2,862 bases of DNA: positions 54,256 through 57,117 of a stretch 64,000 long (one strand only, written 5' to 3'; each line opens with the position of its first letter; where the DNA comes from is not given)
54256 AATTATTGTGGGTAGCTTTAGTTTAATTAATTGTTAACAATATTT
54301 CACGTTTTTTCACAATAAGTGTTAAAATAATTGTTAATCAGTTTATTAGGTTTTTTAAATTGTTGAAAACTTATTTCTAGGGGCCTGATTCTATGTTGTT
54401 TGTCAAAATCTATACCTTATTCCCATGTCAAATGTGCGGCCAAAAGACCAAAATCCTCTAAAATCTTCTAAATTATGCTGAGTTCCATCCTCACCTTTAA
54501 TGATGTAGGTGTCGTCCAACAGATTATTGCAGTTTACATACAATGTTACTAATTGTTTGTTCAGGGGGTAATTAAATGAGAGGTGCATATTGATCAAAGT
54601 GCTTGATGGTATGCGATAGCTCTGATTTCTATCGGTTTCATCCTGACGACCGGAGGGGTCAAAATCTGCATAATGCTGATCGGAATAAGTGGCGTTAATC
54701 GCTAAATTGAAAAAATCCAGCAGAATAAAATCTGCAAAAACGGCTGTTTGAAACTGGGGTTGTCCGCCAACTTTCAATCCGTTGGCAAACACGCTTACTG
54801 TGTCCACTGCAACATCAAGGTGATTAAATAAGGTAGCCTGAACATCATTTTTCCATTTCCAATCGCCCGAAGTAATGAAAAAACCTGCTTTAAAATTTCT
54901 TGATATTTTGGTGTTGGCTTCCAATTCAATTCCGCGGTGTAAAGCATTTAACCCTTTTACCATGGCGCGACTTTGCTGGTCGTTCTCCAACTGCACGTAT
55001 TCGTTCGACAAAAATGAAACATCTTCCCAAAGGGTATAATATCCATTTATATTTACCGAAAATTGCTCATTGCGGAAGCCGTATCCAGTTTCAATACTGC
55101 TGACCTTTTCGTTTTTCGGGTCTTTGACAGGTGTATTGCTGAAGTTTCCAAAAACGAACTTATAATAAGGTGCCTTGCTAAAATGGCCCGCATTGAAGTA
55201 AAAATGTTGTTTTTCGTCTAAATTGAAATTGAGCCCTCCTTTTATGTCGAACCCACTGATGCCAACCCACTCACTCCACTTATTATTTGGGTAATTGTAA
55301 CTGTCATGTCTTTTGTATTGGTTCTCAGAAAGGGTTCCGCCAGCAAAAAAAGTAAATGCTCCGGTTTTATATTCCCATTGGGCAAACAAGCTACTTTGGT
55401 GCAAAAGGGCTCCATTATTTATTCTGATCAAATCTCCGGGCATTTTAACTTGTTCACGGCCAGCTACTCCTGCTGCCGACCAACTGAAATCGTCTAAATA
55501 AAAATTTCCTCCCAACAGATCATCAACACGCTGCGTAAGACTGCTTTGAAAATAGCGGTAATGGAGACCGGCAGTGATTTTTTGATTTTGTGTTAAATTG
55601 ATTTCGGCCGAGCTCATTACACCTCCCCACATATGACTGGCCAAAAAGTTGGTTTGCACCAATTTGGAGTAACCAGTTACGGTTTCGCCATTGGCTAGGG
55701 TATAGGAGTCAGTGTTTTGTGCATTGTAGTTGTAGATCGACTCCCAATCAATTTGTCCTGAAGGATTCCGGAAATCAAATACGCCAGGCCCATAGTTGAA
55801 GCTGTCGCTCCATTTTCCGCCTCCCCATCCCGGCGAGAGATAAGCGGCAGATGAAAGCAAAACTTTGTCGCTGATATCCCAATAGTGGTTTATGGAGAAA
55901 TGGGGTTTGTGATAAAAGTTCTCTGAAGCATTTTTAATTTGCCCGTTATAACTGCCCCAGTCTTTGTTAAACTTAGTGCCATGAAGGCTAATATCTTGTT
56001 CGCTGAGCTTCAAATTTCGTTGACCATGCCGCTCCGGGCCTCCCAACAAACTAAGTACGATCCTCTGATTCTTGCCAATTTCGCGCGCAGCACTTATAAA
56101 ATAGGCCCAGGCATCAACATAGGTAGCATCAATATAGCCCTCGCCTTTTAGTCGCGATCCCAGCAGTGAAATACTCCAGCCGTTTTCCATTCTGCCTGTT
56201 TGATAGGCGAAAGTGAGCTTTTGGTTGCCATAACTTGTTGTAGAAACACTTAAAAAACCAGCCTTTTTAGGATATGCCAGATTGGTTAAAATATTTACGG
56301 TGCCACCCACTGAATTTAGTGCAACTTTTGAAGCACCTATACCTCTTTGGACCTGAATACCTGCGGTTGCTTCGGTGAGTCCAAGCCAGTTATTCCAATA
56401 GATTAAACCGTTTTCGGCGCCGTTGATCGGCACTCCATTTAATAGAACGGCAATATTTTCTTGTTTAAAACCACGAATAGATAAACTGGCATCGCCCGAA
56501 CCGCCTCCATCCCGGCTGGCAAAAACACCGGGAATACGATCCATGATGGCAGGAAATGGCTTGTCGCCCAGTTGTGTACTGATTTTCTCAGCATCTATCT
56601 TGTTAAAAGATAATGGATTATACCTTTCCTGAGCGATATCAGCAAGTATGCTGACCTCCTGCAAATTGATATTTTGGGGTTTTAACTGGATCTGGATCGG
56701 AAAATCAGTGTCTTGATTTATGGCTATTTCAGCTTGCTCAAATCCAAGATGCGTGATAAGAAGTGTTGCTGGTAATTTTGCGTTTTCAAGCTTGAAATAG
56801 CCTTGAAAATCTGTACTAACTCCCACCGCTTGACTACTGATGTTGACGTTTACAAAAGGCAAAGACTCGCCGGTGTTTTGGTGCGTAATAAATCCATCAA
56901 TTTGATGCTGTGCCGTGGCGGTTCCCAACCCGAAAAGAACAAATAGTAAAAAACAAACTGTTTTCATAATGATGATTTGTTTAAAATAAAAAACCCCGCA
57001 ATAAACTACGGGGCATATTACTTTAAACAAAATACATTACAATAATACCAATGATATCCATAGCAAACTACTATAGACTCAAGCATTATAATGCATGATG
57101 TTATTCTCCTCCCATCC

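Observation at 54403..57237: FMN riboswitch with its own promoter box and terminator platform gating a stand-alone TonB-dependent receptor, a candidate outer-membrane flavin importer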

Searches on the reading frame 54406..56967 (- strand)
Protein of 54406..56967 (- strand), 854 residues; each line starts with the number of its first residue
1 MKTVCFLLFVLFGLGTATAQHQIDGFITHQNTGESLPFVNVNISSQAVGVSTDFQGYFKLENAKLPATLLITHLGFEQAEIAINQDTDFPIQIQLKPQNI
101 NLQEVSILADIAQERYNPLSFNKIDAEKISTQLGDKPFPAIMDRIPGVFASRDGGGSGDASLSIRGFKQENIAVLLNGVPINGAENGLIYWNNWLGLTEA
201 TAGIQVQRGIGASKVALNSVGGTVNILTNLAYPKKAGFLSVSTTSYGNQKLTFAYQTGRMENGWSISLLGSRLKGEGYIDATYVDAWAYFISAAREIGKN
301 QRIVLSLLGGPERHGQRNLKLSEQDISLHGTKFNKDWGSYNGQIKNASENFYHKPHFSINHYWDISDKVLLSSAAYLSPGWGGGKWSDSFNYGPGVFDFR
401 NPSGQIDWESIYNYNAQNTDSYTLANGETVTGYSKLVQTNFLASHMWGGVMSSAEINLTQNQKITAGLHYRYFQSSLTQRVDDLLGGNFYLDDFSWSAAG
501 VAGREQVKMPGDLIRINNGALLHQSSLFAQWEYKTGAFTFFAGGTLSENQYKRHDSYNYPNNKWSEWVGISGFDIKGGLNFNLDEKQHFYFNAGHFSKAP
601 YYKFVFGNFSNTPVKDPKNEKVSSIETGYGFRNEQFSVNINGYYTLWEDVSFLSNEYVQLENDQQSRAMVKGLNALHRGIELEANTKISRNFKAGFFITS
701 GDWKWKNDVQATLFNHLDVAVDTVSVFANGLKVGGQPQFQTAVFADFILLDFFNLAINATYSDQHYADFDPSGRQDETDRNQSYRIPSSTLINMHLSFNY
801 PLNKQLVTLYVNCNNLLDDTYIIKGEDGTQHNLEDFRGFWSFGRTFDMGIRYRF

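Call 8: search_protein_families(library=pfam, proteins=[window:54406-56967:-])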
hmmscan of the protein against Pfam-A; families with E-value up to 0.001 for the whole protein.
window:54406-56967:- (854 aa): 2 families
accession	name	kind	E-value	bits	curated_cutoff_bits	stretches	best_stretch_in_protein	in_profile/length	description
PF13715.12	CarbopepD_reg_2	-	2.2e-15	56.9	32.2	1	23-106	1-87/88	CarboxypepD_reg-like domain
PF07715.20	Plug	-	5.8e-11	43.3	23.9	1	117-223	5-107/107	TonB-dependent Receptor Plug Domain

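Call 14: find_homologous_proteins(query=window:54406-56967:-, max_evalue=1e-10)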
Query window:54406-56967:- (854 aa): 1001 proteins with E <= 1e-10 among 8000 candidates; the best 120 are listed.
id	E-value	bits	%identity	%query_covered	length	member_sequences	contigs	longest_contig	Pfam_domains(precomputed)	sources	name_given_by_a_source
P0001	0.0e+0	1969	100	100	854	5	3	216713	PF13715.13,PF07715.21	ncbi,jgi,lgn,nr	ncbi:MAG: TonB-dependent receptor [Bacteroidetes bacterium]|jgi:iron complex outermembrane receptor 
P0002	0.0e+0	1593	78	100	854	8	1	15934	PF13715.13,PF07715.21,PF13620.13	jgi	-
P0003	0.0e+0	1584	76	100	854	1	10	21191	PF13715.13,PF07715.21,PF13620.13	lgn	-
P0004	0.0e+0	1582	77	100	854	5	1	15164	PF13715.13,PF07715.21,PF13620.13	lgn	-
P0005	0.0e+0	1345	66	100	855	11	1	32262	PF13715.13,PF07715.21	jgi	jgi:hypothetical protein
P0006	0.0e+0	1318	65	100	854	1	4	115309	PF13715.13,PF07715.21,PF13620.13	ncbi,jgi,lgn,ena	-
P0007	0.0e+0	1316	64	100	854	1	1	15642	PF13715.13,PF07715.21,PF13620.13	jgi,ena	-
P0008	0.0e+0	1314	66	98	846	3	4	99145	PF13715.13,PF07715.21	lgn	-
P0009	0.0e+0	1303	65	100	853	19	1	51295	PF13715.13,PF07715.21,PF13620.13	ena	-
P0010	0.0e+0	1226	62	100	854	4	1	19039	PF13715.13,PF07715.21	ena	-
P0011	0.0e+0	1215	62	98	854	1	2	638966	PF13715.13,PF07715.21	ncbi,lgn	-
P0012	0.0e+0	1197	60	100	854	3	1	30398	PF13715.13,PF07715.21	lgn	-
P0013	0.0e+0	1153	57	100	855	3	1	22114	PF13715.13,PF07715.21,PF13620.13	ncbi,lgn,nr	ncbi:MAG: TonB-dependent receptor [Lentimicrobiaceae bacterium]|nr:TonB-dependent receptor [Lentimic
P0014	0.0e+0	1141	56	100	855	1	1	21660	PF13715.13,PF07715.21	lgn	-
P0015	0.0e+0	1133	56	100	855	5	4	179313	PF13715.13,PF07715.21,PF13620.13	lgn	-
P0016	0.0e+0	1129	56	100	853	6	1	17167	PF13715.13,PF07715.21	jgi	jgi:iron complex outermembrane recepter protein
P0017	0.0e+0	1125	57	100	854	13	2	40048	PF13715.13,PF07715.21,PF13620.13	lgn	-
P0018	0.0e+0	1125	57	98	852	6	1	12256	PF13715.13,PF07715.21,PF13620.13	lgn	-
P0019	0.0e+0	1124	57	100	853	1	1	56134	PF13715.13,PF07715.21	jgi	jgi:iron complex outermembrane recepter protein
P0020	0.0e+0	1118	55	100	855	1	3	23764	PF13715.13,PF07715.21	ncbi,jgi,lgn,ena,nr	ncbi:MAG: hypothetical protein CVT92_11895 [Bacteroidetes bacterium HGW-Bacteroidetes-1]|jgi:hypothe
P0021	0.0e+0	1117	55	100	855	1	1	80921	PF13715.13,PF07715.21,PF00593.31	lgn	-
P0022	0.0e+0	1117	55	100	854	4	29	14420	PF13715.13,PF07715.21,PF13620.13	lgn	-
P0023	0.0e+0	1113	56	100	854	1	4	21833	PF13715.13,PF07715.21,PF13620.13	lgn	-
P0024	0.0e+0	1112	56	100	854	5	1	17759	PF13715.13,PF07715.21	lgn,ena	-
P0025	0.0e+0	1110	55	100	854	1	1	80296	PF13715.13,PF07715.21,PF13620.13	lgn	-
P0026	0.0e+0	1104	55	100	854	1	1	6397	PF13715.13,PF07715.21,PF13620.13,PF00593.31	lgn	-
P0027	0.0e+0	1100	54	100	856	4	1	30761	PF13715.13,PF07715.21,PF13620.13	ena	-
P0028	0.0e+0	1100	55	100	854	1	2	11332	PF13715.13,PF07715.21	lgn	-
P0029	0.0e+0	1087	55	100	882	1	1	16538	PF13715.13,PF07715.21,PF13620.13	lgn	-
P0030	0.0e+0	1084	55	100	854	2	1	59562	PF13715.13,PF07715.21,PF13620.13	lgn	-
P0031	0.0e+0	1082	56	100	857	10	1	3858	PF13715.13,PF07715.21,PF00593.31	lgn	-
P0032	0.0e+0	1081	54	100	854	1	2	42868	PF13715.13,PF07715.21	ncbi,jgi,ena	jgi:hypothetical protein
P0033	0.0e+0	1080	55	98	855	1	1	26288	PF13715.13,PF07715.21,PF13620.13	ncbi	-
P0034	0.0e+0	1079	54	100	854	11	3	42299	PF13715.13,PF07715.21,PF13620.13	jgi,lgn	-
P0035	0.0e+0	1079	55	100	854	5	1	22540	PF13715.13,PF07715.21,PF13620.13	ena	-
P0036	0.0e+0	1079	54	100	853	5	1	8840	PF13715.13,PF07715.21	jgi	-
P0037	0.0e+0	1072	55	100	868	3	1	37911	PF13715.13,PF07715.21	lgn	-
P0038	0.0e+0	1066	54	100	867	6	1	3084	PF13715.13,PF07715.21,PF13620.13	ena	-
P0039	0.0e+0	1066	55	100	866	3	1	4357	PF13715.13,PF07715.21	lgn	-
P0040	0.0e+0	1065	53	100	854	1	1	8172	PF13715.13,PF07715.21,PF13620.13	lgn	-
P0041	0.0e+0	1057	54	100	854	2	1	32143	PF13715.13,PF07715.21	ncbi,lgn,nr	ncbi:MAG: TonB-dependent receptor plug domain-containing protein [Bacteroidales bacterium]|nr:TonB-d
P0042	0.0e+0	1048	54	99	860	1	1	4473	PF13715.13,PF07715.21,PF13620.13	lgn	-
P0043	0.0e+0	1045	52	99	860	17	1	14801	PF13715.13,PF07715.21,PF13620.13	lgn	-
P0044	0.0e+0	1041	53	100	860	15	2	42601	PF13715.13,PF07715.21,PF13620.13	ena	-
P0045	0.0e+0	1041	53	98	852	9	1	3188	PF13715.13,PF07715.21,PF13620.13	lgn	-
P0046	0.0e+0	1038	54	100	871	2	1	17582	PF13715.13,PF07715.21,PF13620.13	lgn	-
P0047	0.0e+0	1034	52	100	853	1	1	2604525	PF13715.13,PF07715.21,PF13620.13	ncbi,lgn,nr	ncbi:MAG: TonB-dependent receptor [Bacteroidetes bacterium]|nr:TonB-dependent receptor [Bacteroidota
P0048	0.0e+0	1034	52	100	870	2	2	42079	PF13715.13,PF07715.21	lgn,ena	-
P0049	0.0e+0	1032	52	100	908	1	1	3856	PF13715.13,PF07715.21,PF13620.13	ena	-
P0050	0.0e+0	1027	52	100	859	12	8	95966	PF13715.13,PF07715.21,PF00593.31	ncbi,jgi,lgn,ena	-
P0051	0.0e+0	1021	52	100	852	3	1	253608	PF13715.13,PF07715.21,PF13620.13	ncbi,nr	ncbi:MAG TPA: TonB-dependent receptor [Bacteroidales bacterium]|nr:TonB-dependent receptor [Bacteroi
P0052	0.0e+0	1021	51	99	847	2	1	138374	PF13715.13,PF07715.21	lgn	-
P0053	0.0e+0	1015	52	100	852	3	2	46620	PF13715.13,PF07715.21,PF13620.13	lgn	-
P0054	0.0e+0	1014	52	99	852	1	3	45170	PF13715.13,PF07715.21,PF13620.13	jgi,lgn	-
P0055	0.0e+0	1012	52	100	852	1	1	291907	PF13715.13,PF07715.21,PF13620.13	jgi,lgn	jgi:hypothetical protein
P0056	1.4e-297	1008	52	99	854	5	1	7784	PF13715.13,PF07715.21,PF13620.13,PF00593.31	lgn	-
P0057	6.0e-296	1002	52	100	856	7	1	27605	PF13715.13,PF07715.21,PF13620.13,PF00593.31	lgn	-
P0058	7.3e-296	1002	52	100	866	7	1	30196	PF07715.21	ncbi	-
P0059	6.9e-294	995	51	99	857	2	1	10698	PF13715.13,PF07715.21,PF13620.13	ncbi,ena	-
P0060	6.0e-293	992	51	100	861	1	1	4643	PF13715.13,PF07715.21,PF13620.13,PF00593.31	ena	-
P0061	2.1e-292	990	51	98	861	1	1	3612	PF13715.13,PF07715.21,PF13620.13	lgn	-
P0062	4.6e-292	989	51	100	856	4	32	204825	PF13715.13,PF07715.21,PF13620.13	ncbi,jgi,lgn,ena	-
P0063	5.9e-291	986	50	100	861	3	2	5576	PF13715.13,PF07715.21,PF13620.13,PF00593.31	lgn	-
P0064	4.0e-290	983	51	98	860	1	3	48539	PF13715.13,PF07715.21,PF13620.13,PF00593.31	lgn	-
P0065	4.1e-289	980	50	100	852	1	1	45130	PF13715.13,PF07715.21,PF13620.13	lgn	-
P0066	2.8e-288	977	50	98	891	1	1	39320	PF13715.13,PF07715.21,PF13620.13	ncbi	-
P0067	1.6e-287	974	50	100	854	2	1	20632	PF13715.13,PF07715.21,PF13620.13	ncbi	-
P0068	1.3e-286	971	50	99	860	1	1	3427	PF13715.13,PF07715.21,PF13620.13,PF00593.31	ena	-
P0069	1.5e-286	971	50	100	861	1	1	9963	PF13715.13,PF07715.21,PF13620.13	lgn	-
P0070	7.4e-286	969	50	100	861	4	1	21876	PF13715.13,PF07715.21,PF13620.13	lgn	-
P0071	1.0e-285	968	49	100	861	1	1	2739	PF13715.13,PF07715.21,PF13620.13,PF00593.31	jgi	-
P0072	1.8e-285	968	50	98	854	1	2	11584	PF13715.13,PF07715.21,PF13620.13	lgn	-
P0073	2.2e-285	967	50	100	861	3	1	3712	PF13715.13,PF07715.21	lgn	-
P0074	4.3e-285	966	50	100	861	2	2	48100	PF13715.13,PF07715.21,PF13620.13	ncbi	ncbi:MAG: TonB-dependent receptor [Bacteroidales bacterium]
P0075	2.6e-284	964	50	100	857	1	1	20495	PF13715.13,PF07715.21,PF13620.13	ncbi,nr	ncbi:MAG: TonB-dependent receptor [Bacteroidales bacterium]|nr:TonB-dependent receptor [Bacteroidale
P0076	2.8e-284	964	49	99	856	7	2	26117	PF13715.13,PF07715.21,PF13620.13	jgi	jgi:iron complex outermembrane recepter protein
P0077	3.6e-284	963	49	100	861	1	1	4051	PF13715.13,PF07715.21,PF00593.31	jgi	-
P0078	4.7e-284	963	49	100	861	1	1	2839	PF13715.13,PF07715.21,PF13620.13,PF00593.31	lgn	-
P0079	6.0e-284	962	49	100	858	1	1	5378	PF13715.13,PF07715.21,PF13620.13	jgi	jgi:hypothetical protein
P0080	6.1e-284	962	50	100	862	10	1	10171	PF13715.13,PF07715.21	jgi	jgi:outer membrane cobalamin receptor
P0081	2.7e-283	960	49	99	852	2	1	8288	PF13715.13,PF07715.21,PF13620.13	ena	-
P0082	3.7e-283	960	49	100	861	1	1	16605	PF13715.13,PF07715.21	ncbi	-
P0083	4.2e-283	960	50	100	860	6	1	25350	PF13715.13,PF07715.21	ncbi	-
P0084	1.1e-282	958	48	100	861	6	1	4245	PF13715.13,PF07715.21,PF13620.13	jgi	jgi:iron complex outermembrane recepter protein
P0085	1.3e-282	958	50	99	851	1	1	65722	PF13715.13,PF07715.21,PF13620.13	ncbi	-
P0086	1.4e-282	958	50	100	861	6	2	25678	PF13715.13,PF07715.21,PF13620.13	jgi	-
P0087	1.4e-282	958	49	100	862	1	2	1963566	PF13715.13,PF07715.21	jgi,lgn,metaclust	metaclust:\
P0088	1.7e-282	958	50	99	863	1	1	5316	PF13715.13,PF07715.21,PF13620.13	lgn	-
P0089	1.9e-282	957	49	99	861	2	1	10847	PF13715.13,PF07715.21,PF13620.13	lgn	-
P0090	2.1e-282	957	49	100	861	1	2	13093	PF13715.13,PF07715.21,PF13620.13,PF00593.31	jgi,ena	-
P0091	2.4e-282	957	49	99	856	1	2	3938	PF13715.13,PF07715.21,PF13620.13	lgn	-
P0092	3.8e-282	957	49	100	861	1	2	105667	PF13715.13,PF07715.21,PF13620.13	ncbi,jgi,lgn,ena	-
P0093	5.6e-282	956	51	100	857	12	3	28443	PF13715.13,PF07715.21,PF13620.13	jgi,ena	-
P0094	1.1e-281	955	49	97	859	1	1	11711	PF13715.13,PF07715.21,PF13620.13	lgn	-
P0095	1.3e-281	955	48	100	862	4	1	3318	PF13715.13,PF07715.21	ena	-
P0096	1.5e-281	955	48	99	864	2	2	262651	PF13715.13,PF07715.21,PF13620.13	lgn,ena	-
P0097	1.8e-281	954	49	100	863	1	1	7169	PF13715.13,PF07715.21,PF13620.13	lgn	-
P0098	5.0e-281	953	49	100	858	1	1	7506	PF13715.13,PF07715.21,PF13620.13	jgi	-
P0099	7.4e-281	952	49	100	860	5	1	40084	PF13715.13,PF07715.21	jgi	jgi:hypothetical protein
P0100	9.2e-281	952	48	100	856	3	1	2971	PF13715.13,PF07715.21,PF13620.13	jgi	-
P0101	1.2e-280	952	49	100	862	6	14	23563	PF13715.13,PF07715.21,PF13620.13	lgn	-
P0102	2.7e-280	950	49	100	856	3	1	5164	PF13715.13,PF07715.21,PF13620.13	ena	-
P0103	3.3e-280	950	48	100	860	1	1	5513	PF13715.13,PF07715.21,PF13620.13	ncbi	-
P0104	4.0e-280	950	48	100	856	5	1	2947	PF13715.13,PF07715.21,PF13620.13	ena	-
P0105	4.4e-280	950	50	94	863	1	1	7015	PF13715.13,PF07715.21,PF13620.13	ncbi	-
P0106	5.8e-280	949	48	100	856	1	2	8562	PF13715.13,PF07715.21,PF13620.13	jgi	-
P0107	6.4e-280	949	49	98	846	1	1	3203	PF13715.13,PF07715.21,PF13620.13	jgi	jgi:hypothetical protein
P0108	7.4e-280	949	48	99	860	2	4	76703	PF13715.13,PF07715.21,PF13620.13,PF00593.31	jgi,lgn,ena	-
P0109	1.2e-279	948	50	98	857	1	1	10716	PF13715.13,PF07715.21,PF13620.13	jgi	jgi:iron complex outermembrane recepter protein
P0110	1.7e-279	948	48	100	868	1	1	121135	PF13715.13,PF07715.21,PF13620.13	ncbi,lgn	-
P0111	2.7e-279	947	49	100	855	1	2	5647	PF13715.13,PF07715.21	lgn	-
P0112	2.8e-279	947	49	100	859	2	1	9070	PF13715.13,PF07715.21,PF13620.13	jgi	jgi:iron complex outermembrane recepter protein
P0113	2.9e-279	947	50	100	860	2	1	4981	PF13715.13,PF07715.21,PF13620.13,PF23591.2,PF00593.31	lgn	-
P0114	3.1e-279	947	49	98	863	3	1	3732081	PF13715.13,PF07715.21,PF13620.13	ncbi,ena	-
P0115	3.1e-279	947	50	100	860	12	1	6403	PF13715.13,PF07715.21,PF13620.13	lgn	-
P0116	3.3e-279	947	49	99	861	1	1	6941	PF13715.13,PF07715.21,PF13620.13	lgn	-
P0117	3.6e-279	947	48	98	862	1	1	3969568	PF13715.13,PF07715.21,PF13620.13,PF23591.2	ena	-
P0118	3.8e-279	947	48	100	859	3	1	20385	PF13715.13,PF07715.21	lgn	-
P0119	7.5e-279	946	48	100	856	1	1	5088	PF13715.13,PF07715.21,PF13620.13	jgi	-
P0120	1.4e-278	945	48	100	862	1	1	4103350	PF13715.13,PF07715.21,PF13620.13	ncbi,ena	-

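Call 15: search_protein_families(library=ncbifam, proteins=[window:54406-56967:-])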
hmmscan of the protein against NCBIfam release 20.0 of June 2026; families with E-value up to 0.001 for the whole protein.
window:54406-56967:- (854 aa): 5 families
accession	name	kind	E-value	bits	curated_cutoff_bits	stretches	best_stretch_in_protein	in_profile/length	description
TIGR01779.1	TonB-B12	equivalog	8.9e-10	37.7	599.7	1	136-278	63-202/614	TonB-dependent vitamin B12 receptor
NF038079.1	TonB_sider_MxcH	equivalog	2.4e-08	32.5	925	1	138-266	151-276/792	TonB-dependent siderophore myxochelin receptor MxcH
TIGR01786.1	TonB-hemlactrns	subfamily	8.2e-08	31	323.75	1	609-854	481-719/719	TonB-dependent hemoglobin/transferrin/lactoferrin family receptor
NF007926.1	PRK10641.1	equivalog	1.9e-06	26.7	836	1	140-278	66-200/617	TonB-dependent vitamin B12 receptor BtuB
NF010038.0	PRK13513.1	equivalog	0.00024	19.8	942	1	144-275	78-212/659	ligand-gated channel protein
